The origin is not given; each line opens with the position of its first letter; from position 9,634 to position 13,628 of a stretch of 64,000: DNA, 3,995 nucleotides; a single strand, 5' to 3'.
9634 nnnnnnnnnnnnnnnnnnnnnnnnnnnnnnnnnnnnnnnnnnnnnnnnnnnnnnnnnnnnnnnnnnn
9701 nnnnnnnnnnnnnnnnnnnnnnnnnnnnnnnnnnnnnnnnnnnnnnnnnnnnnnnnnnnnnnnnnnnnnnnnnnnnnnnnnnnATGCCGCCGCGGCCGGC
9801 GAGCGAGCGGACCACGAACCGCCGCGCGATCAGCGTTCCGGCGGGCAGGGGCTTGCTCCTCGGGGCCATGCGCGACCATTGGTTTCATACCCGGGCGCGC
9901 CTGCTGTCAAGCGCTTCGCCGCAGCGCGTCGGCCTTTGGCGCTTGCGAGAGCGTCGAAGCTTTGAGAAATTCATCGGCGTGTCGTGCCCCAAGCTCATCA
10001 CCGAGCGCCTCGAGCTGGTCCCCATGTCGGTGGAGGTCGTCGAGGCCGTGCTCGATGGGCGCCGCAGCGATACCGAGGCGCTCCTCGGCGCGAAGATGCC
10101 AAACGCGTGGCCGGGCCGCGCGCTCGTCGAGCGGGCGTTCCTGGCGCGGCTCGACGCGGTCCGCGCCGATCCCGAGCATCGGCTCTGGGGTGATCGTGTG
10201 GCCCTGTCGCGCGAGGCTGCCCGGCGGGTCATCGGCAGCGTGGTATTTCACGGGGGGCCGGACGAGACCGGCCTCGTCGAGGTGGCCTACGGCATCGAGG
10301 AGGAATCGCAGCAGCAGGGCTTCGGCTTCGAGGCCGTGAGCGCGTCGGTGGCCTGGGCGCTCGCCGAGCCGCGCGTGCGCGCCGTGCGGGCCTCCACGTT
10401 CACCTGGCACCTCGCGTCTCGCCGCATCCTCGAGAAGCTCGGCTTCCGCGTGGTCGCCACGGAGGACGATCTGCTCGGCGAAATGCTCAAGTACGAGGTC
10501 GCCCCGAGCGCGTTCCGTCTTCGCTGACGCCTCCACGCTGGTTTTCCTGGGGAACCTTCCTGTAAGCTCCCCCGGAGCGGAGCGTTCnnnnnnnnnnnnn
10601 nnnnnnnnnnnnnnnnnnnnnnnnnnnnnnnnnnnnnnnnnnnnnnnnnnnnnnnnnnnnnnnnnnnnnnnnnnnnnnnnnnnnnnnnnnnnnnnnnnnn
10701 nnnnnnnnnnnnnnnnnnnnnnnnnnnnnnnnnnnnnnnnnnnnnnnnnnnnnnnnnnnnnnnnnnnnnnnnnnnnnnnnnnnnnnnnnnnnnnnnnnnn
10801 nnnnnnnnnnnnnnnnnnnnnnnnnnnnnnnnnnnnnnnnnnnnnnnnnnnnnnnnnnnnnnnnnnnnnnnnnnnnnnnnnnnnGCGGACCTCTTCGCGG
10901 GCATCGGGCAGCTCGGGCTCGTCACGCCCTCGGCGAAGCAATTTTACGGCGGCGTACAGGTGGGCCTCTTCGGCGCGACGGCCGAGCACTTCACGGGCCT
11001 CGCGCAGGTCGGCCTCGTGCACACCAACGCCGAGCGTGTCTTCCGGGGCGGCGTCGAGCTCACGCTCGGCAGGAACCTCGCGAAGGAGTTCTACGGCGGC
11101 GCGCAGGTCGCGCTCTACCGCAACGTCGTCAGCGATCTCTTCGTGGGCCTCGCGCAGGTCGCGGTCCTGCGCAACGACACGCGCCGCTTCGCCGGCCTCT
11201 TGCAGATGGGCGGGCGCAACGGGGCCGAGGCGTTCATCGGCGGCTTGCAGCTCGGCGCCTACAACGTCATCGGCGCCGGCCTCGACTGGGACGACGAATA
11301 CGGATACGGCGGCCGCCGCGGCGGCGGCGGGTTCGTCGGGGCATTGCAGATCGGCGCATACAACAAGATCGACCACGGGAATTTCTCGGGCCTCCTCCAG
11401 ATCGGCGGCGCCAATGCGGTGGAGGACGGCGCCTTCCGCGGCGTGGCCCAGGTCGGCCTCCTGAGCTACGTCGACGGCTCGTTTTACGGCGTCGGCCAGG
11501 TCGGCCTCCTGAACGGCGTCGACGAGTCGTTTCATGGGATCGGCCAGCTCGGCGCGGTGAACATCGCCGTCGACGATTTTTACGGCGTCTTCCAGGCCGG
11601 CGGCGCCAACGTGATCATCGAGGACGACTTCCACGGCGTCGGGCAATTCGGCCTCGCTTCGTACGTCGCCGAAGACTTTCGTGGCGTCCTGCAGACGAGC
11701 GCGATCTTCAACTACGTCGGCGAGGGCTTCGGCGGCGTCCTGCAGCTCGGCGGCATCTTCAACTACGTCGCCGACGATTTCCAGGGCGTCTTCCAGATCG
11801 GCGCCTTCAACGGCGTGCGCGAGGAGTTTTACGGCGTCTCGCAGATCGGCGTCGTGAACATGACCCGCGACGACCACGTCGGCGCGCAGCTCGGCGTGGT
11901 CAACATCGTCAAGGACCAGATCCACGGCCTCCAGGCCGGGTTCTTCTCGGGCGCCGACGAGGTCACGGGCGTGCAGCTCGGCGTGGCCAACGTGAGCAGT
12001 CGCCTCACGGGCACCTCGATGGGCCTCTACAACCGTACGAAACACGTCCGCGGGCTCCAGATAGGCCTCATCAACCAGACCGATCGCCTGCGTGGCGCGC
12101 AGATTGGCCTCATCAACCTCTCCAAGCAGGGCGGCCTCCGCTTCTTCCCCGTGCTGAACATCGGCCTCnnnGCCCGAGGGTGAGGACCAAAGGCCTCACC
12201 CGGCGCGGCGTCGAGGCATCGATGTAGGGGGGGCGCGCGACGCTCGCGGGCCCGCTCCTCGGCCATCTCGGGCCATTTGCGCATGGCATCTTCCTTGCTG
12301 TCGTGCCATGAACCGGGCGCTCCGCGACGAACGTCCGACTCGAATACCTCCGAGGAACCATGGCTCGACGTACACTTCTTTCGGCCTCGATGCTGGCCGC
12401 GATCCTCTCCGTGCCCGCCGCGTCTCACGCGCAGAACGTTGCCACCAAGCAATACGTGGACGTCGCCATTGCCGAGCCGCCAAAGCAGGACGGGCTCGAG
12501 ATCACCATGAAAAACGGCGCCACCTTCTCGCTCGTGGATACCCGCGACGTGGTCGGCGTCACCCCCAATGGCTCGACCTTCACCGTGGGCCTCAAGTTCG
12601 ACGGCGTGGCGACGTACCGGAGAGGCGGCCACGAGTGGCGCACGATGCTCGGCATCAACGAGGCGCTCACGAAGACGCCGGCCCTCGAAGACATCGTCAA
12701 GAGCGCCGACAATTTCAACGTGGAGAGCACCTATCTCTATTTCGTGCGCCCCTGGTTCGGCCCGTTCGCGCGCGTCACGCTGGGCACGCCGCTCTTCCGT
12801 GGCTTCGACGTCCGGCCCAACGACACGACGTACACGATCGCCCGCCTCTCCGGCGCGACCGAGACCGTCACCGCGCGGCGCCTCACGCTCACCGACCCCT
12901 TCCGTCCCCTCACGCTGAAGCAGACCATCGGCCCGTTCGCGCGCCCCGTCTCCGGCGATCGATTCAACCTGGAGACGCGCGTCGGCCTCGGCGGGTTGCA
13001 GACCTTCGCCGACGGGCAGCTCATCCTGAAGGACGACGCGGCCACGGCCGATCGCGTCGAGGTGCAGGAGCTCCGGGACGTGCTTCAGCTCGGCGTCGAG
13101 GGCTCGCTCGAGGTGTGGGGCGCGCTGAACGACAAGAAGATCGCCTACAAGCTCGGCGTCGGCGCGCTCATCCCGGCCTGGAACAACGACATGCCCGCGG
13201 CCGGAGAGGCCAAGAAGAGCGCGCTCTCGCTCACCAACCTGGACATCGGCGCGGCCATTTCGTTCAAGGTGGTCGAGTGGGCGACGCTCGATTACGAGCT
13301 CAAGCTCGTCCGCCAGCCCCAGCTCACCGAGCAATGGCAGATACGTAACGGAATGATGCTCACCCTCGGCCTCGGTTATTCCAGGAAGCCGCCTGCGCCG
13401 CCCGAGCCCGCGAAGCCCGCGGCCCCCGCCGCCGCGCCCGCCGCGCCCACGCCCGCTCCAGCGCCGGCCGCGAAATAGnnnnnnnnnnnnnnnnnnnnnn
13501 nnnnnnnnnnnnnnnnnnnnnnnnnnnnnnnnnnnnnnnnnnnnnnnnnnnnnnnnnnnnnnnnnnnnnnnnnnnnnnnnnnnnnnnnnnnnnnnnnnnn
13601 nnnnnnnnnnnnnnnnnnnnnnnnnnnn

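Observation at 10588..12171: Secreted protein built from ~25 tandem 16-20-aa F-x-G-x-x-Q-[VIL]-G-x-x-N repeats behind a poly-proline stalk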

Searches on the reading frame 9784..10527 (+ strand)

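Call 10: search_protein_families(library=pfam, proteins=[window:9784-10527:+], max_evalue=0.01)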
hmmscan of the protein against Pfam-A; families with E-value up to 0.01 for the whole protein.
window:9784-10527:+ (247 aa): 2 families
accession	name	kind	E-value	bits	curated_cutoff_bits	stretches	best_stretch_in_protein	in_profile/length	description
PF13302.13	Acetyltransf_3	-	2.9e-16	60.9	25.4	1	75-222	1-138/138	Acetyltransferase (GNAT) domain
PF00583.31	Acetyltransf_1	-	2e-06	28.5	20.7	1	130-221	31-116/116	Acetyltransferase (GNAT) family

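Call 71: search_protein_families(library=ncbifam, proteins=[window:9784-10527:+], max_evalue=0.01)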
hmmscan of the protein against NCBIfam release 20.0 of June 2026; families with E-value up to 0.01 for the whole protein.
window:9784-10527:+ (247 aa): 0 families

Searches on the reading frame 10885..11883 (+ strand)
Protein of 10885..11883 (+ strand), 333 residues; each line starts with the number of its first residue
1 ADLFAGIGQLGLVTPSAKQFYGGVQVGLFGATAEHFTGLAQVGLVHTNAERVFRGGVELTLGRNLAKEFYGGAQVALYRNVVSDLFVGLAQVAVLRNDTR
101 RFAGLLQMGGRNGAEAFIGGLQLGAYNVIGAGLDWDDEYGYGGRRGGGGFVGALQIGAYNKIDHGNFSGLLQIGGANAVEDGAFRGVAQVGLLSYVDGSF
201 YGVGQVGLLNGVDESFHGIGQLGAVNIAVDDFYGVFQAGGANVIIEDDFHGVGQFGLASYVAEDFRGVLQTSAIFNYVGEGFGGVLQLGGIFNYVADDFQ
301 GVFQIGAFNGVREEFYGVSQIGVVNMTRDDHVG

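Call 80: search_protein_families(library=ncbifam, proteins=[window:10885-11883:+], max_evalue=1)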
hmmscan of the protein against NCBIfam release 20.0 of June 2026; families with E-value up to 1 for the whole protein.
window:10885-11883:+ (333 aa): 1 family
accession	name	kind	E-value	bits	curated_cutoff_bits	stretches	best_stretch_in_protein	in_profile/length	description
NF047436.1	LA_2272_repeat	domain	6.8e-09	35.4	25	2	303-327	4-27/30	LA_2272 family surface repeat-containing protein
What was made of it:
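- Closest known: NCBIfam NF047436 'LA_2272 family surface repeat-containing protein'. Different: Nineteen of the 25 repeats are a 16-17-aa variant with an added F-x-G, which the model detects only weakly (35 bits, call 80).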

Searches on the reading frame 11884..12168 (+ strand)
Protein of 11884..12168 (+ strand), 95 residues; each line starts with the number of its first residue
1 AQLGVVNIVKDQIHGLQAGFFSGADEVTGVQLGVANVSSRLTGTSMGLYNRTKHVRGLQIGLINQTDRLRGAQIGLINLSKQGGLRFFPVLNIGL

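Call 80: search_protein_families(library=ncbifam, proteins=[window:11884-12168:+], max_evalue=1)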
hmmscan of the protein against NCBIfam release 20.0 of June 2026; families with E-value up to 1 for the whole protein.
window:11884-12168:+ (95 aa): 3 families
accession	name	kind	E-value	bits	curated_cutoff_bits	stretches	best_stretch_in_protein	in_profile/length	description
NF047436.1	LA_2272_repeat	domain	1e-19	70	25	3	56-81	2-28/30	LA_2272 family surface repeat-containing protein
NF047437.1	VC2662_fam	equivalog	6.4e-15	55.1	140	1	2-93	95-185/187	VC2662 family protein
NF047435.1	LA_2272_fam_lipo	equivalog_domain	6e-09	35.9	30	3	51-78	31-59/59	LA_2272/LA_2273 family lipoprotein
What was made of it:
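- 11872..12126 (+): 6 short canonical LA_2272 repeats of 14-15 aa, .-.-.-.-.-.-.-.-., aa 429-513. aa 433-527 alone scores 70 bits against NF047436 in 3 stretches (call 80).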

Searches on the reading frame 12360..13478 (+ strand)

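Call 10: search_protein_families(library=pfam, proteins=[window:12360-13478:+], max_evalue=0.01)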
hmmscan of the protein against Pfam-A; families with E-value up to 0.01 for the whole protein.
window:12360-13478:+ (372 aa): 1 family
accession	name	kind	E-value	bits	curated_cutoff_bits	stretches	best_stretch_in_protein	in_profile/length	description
PF11276.14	DUF3078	-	0.00047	21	25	1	72-149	15-92/92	Protein of unknown function (DUF3078)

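Call 71: search_protein_families(library=ncbifam, proteins=[window:12360-13478:+], max_evalue=0.01)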
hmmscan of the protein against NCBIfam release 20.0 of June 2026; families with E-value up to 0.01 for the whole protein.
window:12360-13478:+ (372 aa): 1 family
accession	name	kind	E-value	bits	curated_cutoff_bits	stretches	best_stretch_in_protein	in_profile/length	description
NF053514.2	JUQZ_fam_ocin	equivalog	0.0067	16.7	40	0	6-78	8-84/107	BLB8/JUQZ-1 family protein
